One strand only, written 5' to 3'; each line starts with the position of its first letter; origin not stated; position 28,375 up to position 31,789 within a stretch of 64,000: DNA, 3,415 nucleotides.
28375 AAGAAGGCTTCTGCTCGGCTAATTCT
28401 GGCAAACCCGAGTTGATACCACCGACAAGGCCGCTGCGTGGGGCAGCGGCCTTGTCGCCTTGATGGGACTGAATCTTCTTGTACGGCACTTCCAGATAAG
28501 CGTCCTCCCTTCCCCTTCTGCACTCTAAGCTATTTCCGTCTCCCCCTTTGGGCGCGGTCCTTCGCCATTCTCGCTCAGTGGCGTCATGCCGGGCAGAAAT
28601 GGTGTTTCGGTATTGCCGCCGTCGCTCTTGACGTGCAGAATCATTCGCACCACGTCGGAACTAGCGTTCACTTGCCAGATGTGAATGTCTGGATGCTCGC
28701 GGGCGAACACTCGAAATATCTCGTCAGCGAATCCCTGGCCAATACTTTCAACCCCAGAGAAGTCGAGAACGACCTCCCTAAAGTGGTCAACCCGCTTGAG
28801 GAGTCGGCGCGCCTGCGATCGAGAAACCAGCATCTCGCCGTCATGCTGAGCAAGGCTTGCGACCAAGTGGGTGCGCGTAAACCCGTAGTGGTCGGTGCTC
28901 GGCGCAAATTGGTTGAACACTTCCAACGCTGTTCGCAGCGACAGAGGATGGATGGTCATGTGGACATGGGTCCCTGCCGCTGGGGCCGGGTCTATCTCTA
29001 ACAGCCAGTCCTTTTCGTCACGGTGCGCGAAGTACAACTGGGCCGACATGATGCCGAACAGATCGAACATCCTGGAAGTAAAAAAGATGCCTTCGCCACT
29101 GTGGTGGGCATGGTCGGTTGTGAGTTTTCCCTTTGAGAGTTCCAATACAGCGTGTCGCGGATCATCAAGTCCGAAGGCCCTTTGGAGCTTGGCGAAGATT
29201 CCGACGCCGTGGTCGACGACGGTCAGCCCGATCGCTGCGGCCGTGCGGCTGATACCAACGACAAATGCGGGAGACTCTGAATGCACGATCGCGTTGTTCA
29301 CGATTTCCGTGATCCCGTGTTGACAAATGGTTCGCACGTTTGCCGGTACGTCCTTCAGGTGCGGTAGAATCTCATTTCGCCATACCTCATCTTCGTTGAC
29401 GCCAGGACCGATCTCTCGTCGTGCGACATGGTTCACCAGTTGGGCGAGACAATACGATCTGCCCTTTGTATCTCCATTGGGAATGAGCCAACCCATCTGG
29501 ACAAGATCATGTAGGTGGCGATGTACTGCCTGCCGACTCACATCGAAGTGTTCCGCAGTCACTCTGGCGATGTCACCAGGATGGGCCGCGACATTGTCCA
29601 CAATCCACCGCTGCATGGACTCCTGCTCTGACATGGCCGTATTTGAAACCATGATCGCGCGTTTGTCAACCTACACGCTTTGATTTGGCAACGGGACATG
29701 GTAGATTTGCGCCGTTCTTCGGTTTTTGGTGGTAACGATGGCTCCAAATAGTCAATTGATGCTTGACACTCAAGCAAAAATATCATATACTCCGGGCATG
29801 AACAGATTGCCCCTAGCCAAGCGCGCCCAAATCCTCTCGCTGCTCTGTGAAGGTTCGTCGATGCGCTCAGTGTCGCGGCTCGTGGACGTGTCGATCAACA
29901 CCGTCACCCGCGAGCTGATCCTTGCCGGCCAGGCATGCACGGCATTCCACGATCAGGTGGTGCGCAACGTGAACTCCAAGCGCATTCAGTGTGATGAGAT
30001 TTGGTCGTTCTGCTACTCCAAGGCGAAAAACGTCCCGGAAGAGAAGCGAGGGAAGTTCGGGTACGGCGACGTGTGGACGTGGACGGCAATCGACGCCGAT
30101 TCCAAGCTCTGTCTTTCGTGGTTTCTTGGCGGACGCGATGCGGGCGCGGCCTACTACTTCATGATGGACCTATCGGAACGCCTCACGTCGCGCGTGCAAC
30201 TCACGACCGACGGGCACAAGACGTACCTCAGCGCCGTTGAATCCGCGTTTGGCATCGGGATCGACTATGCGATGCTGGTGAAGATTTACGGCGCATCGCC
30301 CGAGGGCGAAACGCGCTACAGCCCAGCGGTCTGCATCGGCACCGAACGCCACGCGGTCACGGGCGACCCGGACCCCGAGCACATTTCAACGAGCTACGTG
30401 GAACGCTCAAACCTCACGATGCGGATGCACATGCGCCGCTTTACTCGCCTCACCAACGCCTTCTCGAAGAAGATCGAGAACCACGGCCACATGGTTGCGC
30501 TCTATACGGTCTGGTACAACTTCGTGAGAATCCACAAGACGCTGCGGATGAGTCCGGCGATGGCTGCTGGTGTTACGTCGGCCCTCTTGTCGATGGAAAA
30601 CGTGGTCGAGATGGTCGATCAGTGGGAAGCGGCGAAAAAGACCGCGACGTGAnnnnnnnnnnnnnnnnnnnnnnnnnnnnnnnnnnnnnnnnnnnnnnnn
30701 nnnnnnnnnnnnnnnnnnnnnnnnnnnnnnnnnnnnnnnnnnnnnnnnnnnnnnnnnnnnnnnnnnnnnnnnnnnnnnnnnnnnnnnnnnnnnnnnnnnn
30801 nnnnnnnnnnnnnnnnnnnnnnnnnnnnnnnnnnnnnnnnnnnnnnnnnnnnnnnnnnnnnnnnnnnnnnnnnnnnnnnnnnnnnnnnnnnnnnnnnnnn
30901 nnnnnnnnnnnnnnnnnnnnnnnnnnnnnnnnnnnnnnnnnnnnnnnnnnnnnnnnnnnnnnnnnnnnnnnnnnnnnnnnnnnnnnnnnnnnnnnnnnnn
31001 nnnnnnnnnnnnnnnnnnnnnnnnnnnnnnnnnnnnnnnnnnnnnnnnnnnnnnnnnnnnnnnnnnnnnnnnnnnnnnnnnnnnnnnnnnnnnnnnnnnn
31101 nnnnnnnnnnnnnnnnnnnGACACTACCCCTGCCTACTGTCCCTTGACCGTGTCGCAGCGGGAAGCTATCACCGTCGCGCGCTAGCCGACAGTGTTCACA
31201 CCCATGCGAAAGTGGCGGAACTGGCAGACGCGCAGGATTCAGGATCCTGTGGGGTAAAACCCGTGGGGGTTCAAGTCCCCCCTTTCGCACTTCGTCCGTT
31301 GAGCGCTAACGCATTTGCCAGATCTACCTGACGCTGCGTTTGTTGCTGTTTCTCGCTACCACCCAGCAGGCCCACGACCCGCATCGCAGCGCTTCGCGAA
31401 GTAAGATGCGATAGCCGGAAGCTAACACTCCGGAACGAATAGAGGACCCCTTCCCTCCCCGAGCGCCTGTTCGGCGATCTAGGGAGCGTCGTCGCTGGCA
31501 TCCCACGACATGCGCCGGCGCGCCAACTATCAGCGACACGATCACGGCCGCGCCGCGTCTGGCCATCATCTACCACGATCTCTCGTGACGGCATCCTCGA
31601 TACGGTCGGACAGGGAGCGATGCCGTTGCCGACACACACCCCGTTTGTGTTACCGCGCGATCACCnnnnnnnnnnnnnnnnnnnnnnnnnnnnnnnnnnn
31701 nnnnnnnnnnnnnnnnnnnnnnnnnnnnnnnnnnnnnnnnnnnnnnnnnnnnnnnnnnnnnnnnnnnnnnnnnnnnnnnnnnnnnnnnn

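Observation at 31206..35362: tRNA-Leu(CAG) followed 4 kb downstream by a 45-bp direct repeat of its 3' end: remnant integrative island without an integrase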

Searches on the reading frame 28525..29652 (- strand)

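Call 9: search_protein_families(library=pfam, proteins=[window:28525-29652:-], max_evalue=0.01)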
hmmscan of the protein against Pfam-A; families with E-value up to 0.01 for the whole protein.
window:28525-29652:- (375 aa): 6 families
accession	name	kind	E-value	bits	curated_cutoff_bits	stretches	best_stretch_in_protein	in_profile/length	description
PF14213.11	DUF4325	-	1.7e-15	56.9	23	1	280-334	1-63/64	STAS-like domain of unknown function (DUF4325)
PF12802.13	MarR_2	-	3.8e-05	24.2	27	1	14-58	7-52/61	MarR family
PF13581.12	HATPase_c_2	-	0.00073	20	27.4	1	101-199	23-112/127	Histidine kinase-like ATPase domain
PF09339.16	HTH_IclR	-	0.0013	18.9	22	0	33-56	25-48/52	IclR helix-turn-helix domain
PF02518.31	HATPase_c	-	0.0024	18.7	26.4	1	110-171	6-56/111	Histidine kinase-, DNA gyrase B-, and HSP90-like ATPase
PF25213.1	HVO_A0261_N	-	0.0041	17.4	35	0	33-59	31-57/86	HVO_A0261 N-terminal domain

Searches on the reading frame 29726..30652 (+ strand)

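Call 9: search_protein_families(library=pfam, proteins=[window:29726-30652:+], max_evalue=0.01)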
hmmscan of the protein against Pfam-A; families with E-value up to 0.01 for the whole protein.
window:29726-30652:+ (308 aa): 7 families
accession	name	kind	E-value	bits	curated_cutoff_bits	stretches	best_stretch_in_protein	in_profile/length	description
PF03400.19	DDE_Tnp_IS1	-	1.1e-06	29.4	24.1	1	220-260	84-124/131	IS1 transposase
PF13936.12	HTH_38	-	0.0001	22.4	27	1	28-64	5-41/44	Helix-turn-helix domain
PF13610.12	DDE_Tnp_IS240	-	0.00016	22.2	27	1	116-174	18-77/139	DDE domain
PF13542.12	HTH_Tnp_ISL3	-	0.00052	19.9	27.4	1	33-62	17-45/51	Helix-turn-helix domain of transposase family ISL3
PF00665.32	rve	-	0.003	18.2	32.6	0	114-200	22-102/102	Integrase core domain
PF13384.12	HTH_23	-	0.0033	17.6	24.6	1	31-62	5-36/50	Homeodomain-like domain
PF01371.25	Trp_repressor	-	0.0084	16.6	27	0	30-62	35-68/88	Trp repressor protein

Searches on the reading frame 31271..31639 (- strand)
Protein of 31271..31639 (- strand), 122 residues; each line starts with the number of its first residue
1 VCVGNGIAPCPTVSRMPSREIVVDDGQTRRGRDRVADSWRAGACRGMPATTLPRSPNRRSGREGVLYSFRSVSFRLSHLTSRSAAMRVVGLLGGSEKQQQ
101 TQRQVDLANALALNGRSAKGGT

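Call 51: search_protein_families(library=pfam, proteins=[window:31271-31639:-], max_evalue=1)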
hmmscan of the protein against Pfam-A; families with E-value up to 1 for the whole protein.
window:31271-31639:- (122 aa): 1 family
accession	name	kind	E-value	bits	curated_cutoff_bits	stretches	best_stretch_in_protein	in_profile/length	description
PF11418.13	Scaffolding_pro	-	0.052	14.6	25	1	80-114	61-95/100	Phi29 scaffolding protein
